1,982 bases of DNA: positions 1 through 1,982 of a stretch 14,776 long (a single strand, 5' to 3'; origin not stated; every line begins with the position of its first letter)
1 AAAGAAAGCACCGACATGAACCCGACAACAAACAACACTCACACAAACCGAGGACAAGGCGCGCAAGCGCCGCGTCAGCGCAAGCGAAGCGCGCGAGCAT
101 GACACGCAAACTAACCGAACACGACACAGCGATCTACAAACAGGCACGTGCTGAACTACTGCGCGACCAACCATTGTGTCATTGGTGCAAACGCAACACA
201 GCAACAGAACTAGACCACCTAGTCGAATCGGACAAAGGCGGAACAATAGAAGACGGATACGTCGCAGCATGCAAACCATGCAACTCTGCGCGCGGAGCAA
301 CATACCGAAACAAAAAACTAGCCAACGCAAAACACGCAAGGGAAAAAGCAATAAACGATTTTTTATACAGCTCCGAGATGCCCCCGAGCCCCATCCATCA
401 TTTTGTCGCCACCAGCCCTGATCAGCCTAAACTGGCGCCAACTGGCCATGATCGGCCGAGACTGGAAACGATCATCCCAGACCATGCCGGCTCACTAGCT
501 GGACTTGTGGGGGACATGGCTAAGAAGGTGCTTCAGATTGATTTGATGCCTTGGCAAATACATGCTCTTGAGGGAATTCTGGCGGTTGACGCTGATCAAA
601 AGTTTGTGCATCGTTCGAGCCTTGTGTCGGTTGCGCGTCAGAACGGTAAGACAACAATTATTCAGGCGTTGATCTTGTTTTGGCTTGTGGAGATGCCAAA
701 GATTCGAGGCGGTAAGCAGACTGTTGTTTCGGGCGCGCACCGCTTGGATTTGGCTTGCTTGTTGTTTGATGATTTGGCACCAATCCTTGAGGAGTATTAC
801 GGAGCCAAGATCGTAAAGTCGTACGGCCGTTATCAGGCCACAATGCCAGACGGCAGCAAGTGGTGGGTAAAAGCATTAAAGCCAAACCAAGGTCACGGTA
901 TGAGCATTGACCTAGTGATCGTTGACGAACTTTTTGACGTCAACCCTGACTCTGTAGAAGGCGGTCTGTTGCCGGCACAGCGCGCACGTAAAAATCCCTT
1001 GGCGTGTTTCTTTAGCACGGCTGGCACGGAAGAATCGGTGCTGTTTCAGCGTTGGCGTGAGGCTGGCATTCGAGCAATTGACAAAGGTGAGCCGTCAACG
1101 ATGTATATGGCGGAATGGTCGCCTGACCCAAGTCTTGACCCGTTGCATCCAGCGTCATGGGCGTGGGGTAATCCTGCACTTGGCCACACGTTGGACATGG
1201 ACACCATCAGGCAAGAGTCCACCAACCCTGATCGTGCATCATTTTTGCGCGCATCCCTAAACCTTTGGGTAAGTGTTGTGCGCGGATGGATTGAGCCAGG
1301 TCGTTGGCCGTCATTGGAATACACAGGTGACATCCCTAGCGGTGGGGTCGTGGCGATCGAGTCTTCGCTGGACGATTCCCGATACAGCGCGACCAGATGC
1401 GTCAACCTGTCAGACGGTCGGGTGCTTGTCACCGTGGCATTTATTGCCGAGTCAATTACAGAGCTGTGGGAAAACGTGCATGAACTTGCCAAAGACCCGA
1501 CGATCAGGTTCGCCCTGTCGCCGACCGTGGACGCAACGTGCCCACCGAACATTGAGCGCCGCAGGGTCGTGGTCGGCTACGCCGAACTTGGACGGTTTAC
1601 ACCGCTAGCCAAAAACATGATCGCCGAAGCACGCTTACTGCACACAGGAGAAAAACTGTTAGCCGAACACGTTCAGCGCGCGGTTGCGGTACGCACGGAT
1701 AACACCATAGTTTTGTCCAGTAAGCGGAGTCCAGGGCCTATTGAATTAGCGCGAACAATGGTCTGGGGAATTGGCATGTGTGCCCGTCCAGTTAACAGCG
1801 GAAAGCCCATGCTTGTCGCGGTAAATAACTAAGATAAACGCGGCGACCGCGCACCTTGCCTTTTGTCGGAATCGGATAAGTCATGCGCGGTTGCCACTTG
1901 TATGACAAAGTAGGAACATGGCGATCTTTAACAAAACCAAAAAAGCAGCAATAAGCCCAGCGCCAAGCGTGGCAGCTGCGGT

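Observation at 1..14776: The window is a complete, self-closing ~14.67-kb tailed-phage genome, close to the lower size limit for this virion type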

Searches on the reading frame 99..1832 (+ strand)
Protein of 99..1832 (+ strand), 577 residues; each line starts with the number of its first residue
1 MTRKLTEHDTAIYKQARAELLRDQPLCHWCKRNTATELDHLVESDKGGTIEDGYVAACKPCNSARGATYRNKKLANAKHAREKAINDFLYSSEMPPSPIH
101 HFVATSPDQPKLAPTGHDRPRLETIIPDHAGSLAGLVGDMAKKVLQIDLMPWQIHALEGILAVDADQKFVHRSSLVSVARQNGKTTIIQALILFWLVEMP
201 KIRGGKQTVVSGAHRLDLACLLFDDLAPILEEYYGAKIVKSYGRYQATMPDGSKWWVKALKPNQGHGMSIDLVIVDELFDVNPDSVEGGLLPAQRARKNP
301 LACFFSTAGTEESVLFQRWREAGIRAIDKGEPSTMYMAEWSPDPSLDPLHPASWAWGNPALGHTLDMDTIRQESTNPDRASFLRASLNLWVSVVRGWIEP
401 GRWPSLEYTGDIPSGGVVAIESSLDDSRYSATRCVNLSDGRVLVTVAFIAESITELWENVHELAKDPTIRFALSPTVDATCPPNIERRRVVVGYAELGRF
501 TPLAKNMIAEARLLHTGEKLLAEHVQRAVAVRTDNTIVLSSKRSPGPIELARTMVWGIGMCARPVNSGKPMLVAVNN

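Call 4: search_protein_families(library=pfam, proteins=[window:99-1832:+], max_evalue=0.01)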
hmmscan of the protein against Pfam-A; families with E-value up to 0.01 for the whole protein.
window:99-1832:+ (577 aa): 3 families
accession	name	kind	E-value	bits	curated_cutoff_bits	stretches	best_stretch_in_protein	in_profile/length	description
PF20441.4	TerL_nuclease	-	3.7e-06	26.8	24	0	447-556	170-277/286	Terminase large subunit, endonuclease domain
PF14279.12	HNH_5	-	0.0018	18.6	27.5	1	27-69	1-47/56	HNH endonuclease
PF03354.21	TerL_ATPase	-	0.0021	18.2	23.7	0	171-313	21-166/178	Terminase large subunit, ATPase domain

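Call 6: search_protein_families(library=phrogs, proteins=[window:99-1832:+], max_evalue=0.01)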
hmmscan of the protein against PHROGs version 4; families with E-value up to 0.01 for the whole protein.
window:99-1832:+ (577 aa): 24 families
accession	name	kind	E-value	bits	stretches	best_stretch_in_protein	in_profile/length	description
phrog_9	-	head and packaging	2.6e-50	173.1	1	92-569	37-671/812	terminase large subunit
phrog_2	-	head and packaging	2.3e-11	44.2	1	14-378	203-444/807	terminase large subunit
phrog_589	-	DNA, RNA and nucleotide metabolism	1.9e-10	41.8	1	11-82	77-155/179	HNH endonuclease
phrog_17688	-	unknown function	7.2e-10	39.7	1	147-376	39-264/290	-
phrog_144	-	DNA, RNA and nucleotide metabolism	2.1e-07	31.8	1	14-86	73-154/175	HNH endonuclease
phrog_4914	-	head and packaging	4.6e-07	30.6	1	143-231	75-162/213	terminase large subunit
phrog_2699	-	head and packaging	1.4e-06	28.4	1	334-406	16-93/315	terminase large subunit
phrog_2323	-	DNA, RNA and nucleotide metabolism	3.4e-06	28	1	8-75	19-93/113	HNH endonuclease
phrog_6050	-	DNA, RNA and nucleotide metabolism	7.4e-06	26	1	18-73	305-366/402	HNH endonuclease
phrog_9545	-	DNA, RNA and nucleotide metabolism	1.1e-05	26.2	1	28-72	124-171/206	HNH endonuclease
phrog_338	-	DNA, RNA and nucleotide metabolism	1.5e-05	25.6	1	10-72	191-266/340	HNH endonuclease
phrog_7785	-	DNA, RNA and nucleotide metabolism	8.2e-05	23.6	1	20-83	66-129/147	HNH endonuclease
phrog_9443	-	DNA, RNA and nucleotide metabolism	0.0002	22.2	1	3-83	81-160/170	HNH endonuclease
phrog_7370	-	DNA, RNA and nucleotide metabolism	0.00041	21.4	1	21-88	38-106/115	HNH endonuclease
phrog_14314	-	DNA, RNA and nucleotide metabolism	0.0006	21.2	1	11-73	2-69/252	HNH endonuclease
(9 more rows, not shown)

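Call 11: find_related_loci(query=window:99-1832:+, collection=viral_contigs, flank=10000)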
Query window:99-1832:+ (577 aa) in viral_contigs; peptide patterns used: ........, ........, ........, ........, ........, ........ (x = any residue, [..] = any of these).
306 stretches matched a pattern; 305 encode a relative of the query (tblastn E <= 1e-3); the best 80 are kept; 80 distinct loci.
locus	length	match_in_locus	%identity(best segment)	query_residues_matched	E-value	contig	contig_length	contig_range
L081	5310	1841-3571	100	1-577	0e+0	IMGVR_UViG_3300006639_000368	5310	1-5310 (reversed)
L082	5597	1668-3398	98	1-577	0e+0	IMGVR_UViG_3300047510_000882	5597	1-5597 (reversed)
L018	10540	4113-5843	98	1-577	0e+0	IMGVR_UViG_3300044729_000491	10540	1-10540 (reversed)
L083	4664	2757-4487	97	1-577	0e+0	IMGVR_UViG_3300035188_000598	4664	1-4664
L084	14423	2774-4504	98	1-577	0e+0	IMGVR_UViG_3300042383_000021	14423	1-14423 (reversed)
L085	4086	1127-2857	97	1-577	0e+0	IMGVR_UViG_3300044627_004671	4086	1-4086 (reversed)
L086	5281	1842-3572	97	1-577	0e+0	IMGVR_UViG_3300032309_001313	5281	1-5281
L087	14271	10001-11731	97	1-577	0e+0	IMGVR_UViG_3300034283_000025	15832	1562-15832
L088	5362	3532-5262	97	1-577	0e+0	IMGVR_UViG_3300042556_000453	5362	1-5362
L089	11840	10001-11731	97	1-577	0e+0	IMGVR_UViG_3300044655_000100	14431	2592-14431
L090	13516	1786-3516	97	1-577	0e+0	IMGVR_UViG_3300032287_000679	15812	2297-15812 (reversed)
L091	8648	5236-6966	97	1-577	0e+0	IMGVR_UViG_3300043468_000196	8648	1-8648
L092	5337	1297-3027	97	1-577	0e+0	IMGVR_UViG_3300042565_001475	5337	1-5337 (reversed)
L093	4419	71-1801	97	1-577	0e+0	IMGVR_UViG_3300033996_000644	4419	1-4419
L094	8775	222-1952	97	1-577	0e+0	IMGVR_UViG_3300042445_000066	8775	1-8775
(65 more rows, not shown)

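Call 39: search_protein_representatives(protein=window:99-1832:+)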
Query: 577 residues. Proteins with E-value up to 0.001 (for the whole library): 3997; up to 1e-10: 1261; up to 1e-30: 120. The best 150 are listed.
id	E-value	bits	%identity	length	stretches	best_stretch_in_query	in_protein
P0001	2.8e-175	601.1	51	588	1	11-572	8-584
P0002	7.3e-156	537.0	48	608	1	3-573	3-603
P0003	1.7e-153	529.2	47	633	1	13-566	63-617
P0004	1.1e-146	506.8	46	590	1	11-575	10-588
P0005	3.4e-143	495.2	43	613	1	9-576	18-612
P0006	1.1e-141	490.2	46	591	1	14-572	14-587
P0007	5.1e-136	471.5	43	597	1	9-576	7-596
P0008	1.2e-133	463.7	42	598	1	7-574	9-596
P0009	4.9e-132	458.4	44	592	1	12-572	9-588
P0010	4.5e-131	455.2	43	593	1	8-568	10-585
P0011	5.0e-130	451.7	42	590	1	10-571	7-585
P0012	9.5e-130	450.8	44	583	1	7-574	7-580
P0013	3.3e-126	439.1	40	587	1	8-572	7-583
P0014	3.1e-124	432.6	47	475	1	105-575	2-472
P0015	1.2e-123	430.6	43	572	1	13-566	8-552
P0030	2.4e-100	353.7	44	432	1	150-572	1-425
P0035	6.0e-96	339.2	44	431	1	150-570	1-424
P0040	1.4e-93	331.4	43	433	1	150-572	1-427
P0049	1.7e-77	278.3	40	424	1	150-573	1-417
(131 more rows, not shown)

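Call 42: search_dna_similar(query=window:99-1832:+, collection=phages, mode=protein, max_rows=30)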
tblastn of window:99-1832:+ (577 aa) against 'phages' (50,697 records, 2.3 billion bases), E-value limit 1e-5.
Records with a match: 1178; places in all: 1178; records where one place covers at least 80% of the query: 2.
Best place of each record, by identity: <60% 1178.
By first word of the organism name: Mycobacterium 352; Microbacterium 232; Gordonia 221; Arthrobacter 214; Streptococcus 50; Corynebacterium 25; Klebsiella 12; Curtobacterium 9; Rhodococcus 7; Campylobacter 7; and 25 more.
By host as written in the record: Mycobacterium smegmatis mc2 155 214; Gordonia terrae 3612 174; Microbacterium foliorum NRRL B-24224 146; Arthrobacter sp. ATCC 21022 139; Mycobacterium smegmatis mc#155 67; Microbacterium foliorum NRRL B-24224 SEA 66; Arthrobacter globiformis B-2979 26; - 20; and 157 more.
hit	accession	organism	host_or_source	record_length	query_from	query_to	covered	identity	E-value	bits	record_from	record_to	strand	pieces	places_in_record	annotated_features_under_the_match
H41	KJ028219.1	Mycobacterium phage 32HC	-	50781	91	567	83%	24.1%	3e-6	57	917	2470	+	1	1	large terminase subunit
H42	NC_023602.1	Mycobacterium phage 32HC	-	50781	91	567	83%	24.1%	3e-6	57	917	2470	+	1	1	large terminase subunit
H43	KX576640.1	Arthrobacter phage RcigaStruga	Arthrobacter sp. ATCC 21022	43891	140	569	75%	26.5%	3e-14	82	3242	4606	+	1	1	terminase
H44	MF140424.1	Arthrobacter phage Nubia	Arthrobacter sp. ATCC 21022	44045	140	569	75%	26.5%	3e-14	82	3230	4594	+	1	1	5: terminase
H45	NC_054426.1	Arthrobacter phage Nubia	Arthrobacter sp. ATCC 21022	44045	140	569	75%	26.5%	3e-14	82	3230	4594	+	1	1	5: terminase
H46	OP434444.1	Arthrobacter phage Albanese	Arthrobacter sp. ATCC 21022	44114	140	569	75%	26.5%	3e-14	82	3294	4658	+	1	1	5: terminase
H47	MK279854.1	Arthrobacter phage GreenHearts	Arthrobacter sp. ATCC 21022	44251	140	569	75%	26.5%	3e-14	82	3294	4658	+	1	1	5: terminase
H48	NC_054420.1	Arthrobacter phage GreenHearts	Arthrobacter sp. ATCC 21022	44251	140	569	75%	26.5%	3e-14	82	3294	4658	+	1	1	5: terminase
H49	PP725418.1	Arthrobacter phage Misaeng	Arthrobacter sp. ATCC 21022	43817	140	569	75%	26.5%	4e-14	82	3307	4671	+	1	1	5: terminase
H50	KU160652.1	Arthrobacter phage Joann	Arthrobacter sp. ATCC 21022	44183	140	569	75%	26.5%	4e-14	82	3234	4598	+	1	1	5: terminase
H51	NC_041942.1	Arthrobacter phage Joann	Arthrobacter sp. ATCC 21022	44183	140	569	75%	26.5%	4e-14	82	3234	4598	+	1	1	5: terminase large subunit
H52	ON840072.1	Caudoviricetes sp.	Rattus norvegicus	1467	116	526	71%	27.7%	7e-20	99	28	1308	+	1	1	large terminase protein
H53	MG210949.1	Arthrobacter phage Huntingdon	Arthrobacter sp. ATCC21022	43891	140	569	75%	26.3%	7e-14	81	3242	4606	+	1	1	terminase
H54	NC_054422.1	Arthrobacter phage Huntingdon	Arthrobacter sp. ATCC21022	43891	140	569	75%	26.3%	7e-14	81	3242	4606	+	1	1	terminase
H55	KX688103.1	Arthrobacter phage Greenhouse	Arthrobacter sp. ATCC 21022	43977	140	569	75%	26.3%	1e-13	81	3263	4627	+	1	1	terminase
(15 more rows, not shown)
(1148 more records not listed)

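Call 48: find_related_loci(query=window:99-1832:+, collection=genome_contigs, flank=10000)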
Query window:99-1832:+ (577 aa) in genome_contigs; peptide patterns used: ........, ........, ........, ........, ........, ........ (x = any residue, [..] = any of these).
14 stretches matched a pattern, but none encodes a relative of the query by tblastn (E <= 1e-3).

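Call 59: predict_structure(alignment_id=A1)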
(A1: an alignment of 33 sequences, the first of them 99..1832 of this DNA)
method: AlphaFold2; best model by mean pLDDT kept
length: 577 residues; sequences in the alignment: 33
mean_pLDDT: 89.9   pTM: 0.76
mean pLDDT of the five models: 89.9, 88.9, 88.8, 88.2, 86.7
residues with pLDDT >= 90: 430; 70-90: 98; 50-70: 28; < 50: 21
segments of 3 or more residues with pLDDT < 50: 96-111
pLDDT, mean of each block of 10 residues (from residue 1): 70 91 95 95 84 92 91 89 73 45 37 78 91 97 96 98 96 97 96 98 96 95 97 98 96 97 87 97 94 94 95 91 93 94 89 93 93 91 92 75 94 97 93 96 97 96 96 96 94 95 96 96 92 90 90 97 67 55
secondary structure, 60 per line:
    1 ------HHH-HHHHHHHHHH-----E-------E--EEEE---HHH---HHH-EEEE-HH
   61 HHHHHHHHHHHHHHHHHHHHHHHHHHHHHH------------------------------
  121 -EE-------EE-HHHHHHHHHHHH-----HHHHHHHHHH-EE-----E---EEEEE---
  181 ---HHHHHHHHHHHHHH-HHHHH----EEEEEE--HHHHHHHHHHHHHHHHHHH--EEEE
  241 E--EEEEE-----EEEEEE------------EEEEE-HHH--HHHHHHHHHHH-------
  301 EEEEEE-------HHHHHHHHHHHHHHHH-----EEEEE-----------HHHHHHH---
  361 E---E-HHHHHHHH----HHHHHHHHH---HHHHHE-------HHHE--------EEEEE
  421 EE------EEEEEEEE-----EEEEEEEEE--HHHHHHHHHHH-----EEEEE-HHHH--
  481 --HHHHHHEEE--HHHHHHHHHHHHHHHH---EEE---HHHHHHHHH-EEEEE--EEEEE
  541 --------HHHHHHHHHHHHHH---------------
elements in order: H11-20 E37-40 E54-57 H59-90 H134-145 H151-160 E173-177 H184-197 H199-203 E208-213 H216-234 E237-241 E244-248 E254-259 E272-276 H283-293 E301-306 H314-329 E335-339 H351-357 H367-374 H379-387 H391-395 E416-422 E429-436 E442-450 H453-463 E469-473 H475-478 H483-488 E489-491 H494-509 E513-515 H519-527 E529-533 E536-540 H549-562

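Call 62: fold_search(model_id=the predicted structure, library=pdb)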
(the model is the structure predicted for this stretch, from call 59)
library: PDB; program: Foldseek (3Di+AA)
matches with E <= 10: 1523; with E <= 0.001: 41
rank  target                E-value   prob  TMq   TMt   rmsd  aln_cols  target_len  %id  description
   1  6z6d                  2.1e-22  1.00  0.41  0.48  10.1       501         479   18  Crystal structure of the HK97 bacteriophage large terminase (released 2021-06-09)
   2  5oe9_C                4.2e-13  1.00  0.31  0.41  17.8       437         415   10  Structure of large terminase from the thermophilic bacteriophage D6E in complex with sulfate (Crystal form 2) (released 2017-10-11)
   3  5oe9_B                7.2e-13  1.00  0.30  0.41  17.9       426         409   10  Structure of large terminase from the thermophilic bacteriophage D6E in complex with sulfate (Crystal form 2) (released 2017-10-11)
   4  5oee_B                8.1e-13  1.00  0.29  0.40  18.2       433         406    9  Structure of large terminase from the thermophilic bacteriophage D6E (Crystal form 3) (released 2017-10-11)
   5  5oeb_A                9.1e-13  1.00  0.30  0.41  18.0       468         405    9  Structure of large terminase from the thermophilic bacteriophage D6E in complex with ADP (Crystal form 3) (released 2017-10-11)
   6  5oee_A                1.0e-12  1.00  0.31  0.43  17.9       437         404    9  Structure of large terminase from the thermophilic bacteriophage D6E (Crystal form 3) (released 2017-10-11)
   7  5oe9_A                1.1e-12  1.00  0.30  0.40  18.0       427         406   10  Structure of large terminase from the thermophilic bacteriophage D6E in complex with sulfate (Crystal form 2) (released 2017-10-11)
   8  5oe8_C                1.7e-12  1.00  0.31  0.41  17.9       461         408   10  Structure of large terminase from the thermophilic bacteriophage D6E (Crystal form 2) (released 2017-10-11)
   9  5oeb_C                1.8e-12  1.00  0.29  0.39  18.3       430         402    9  Structure of large terminase from the thermophilic bacteriophage D6E in complex with ADP (Crystal form 3) (released 2017-10-11)
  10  5oe8_B                2.2e-12  1.00  0.30  0.41  17.9       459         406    9  Structure of large terminase from the thermophilic bacteriophage D6E (Crystal form 2) (released 2017-10-11)
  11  5oee_F                2.3e-12  1.00  0.29  0.41  18.0       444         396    9  Structure of large terminase from the thermophilic bacteriophage D6E (Crystal form 3) (released 2017-10-11)
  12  5oeb_F                2.8e-12  1.00  0.29  0.40  18.4       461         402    9  Structure of large terminase from the thermophilic bacteriophage D6E in complex with ADP (Crystal form 3) (released 2017-10-11)
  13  5oe8_A                4.0e-12  1.00  0.30  0.40  18.4       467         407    9  Structure of large terminase from the thermophilic bacteriophage D6E (Crystal form 2) (released 2017-10-11)
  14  5oee_C                5.0e-12  1.00  0.28  0.39  18.6       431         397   10  Structure of large terminase from the thermophilic bacteriophage D6E (Crystal form 3) (released 2017-10-11)
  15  3ezk_A                5.3e-12  1.00  0.31  0.32  15.3       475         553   12  Bacteriophage T4 gp17 motor assembly based on crystal structures and cryo-EM reconstructions (released 2009-01-13)
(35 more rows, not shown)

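Call 69: find_related_loci(query=P0001, collection=viral_contigs, flank=10000)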
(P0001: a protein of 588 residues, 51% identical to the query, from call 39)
Query P0001 (588 aa) in viral_contigs; peptide patterns used: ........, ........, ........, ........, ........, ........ (x = any residue, [..] = any of these).
174 stretches matched a pattern; 174 encode a relative of the query (tblastn E <= 1e-3); the best 80 are kept; 80 distinct loci.
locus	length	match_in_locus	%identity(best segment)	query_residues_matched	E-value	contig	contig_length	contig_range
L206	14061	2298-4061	100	1-588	0e+0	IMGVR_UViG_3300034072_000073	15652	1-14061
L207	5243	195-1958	99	1-588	0e+0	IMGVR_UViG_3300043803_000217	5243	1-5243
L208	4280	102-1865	99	1-588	0e+0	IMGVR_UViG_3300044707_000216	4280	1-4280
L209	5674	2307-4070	99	1-588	0e+0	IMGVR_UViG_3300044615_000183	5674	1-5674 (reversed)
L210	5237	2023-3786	99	1-588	0e+0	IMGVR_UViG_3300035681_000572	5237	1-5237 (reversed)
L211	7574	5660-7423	98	1-588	0e+0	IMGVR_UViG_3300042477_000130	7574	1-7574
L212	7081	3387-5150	98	1-588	0e+0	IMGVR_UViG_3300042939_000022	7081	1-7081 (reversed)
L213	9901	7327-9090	98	1-588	0e+0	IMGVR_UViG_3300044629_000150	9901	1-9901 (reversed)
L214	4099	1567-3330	98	1-588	0e+0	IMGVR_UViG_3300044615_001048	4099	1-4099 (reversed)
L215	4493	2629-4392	98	1-588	0e+0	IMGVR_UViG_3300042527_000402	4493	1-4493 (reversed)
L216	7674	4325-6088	98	1-588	0e+0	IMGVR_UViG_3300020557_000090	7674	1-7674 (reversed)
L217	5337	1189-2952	98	1-588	0e+0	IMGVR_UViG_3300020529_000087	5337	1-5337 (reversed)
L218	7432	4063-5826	98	1-588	0e+0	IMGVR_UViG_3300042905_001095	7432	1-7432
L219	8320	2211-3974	97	1-588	0e+0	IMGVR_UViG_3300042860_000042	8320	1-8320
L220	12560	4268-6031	97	1-588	0e+0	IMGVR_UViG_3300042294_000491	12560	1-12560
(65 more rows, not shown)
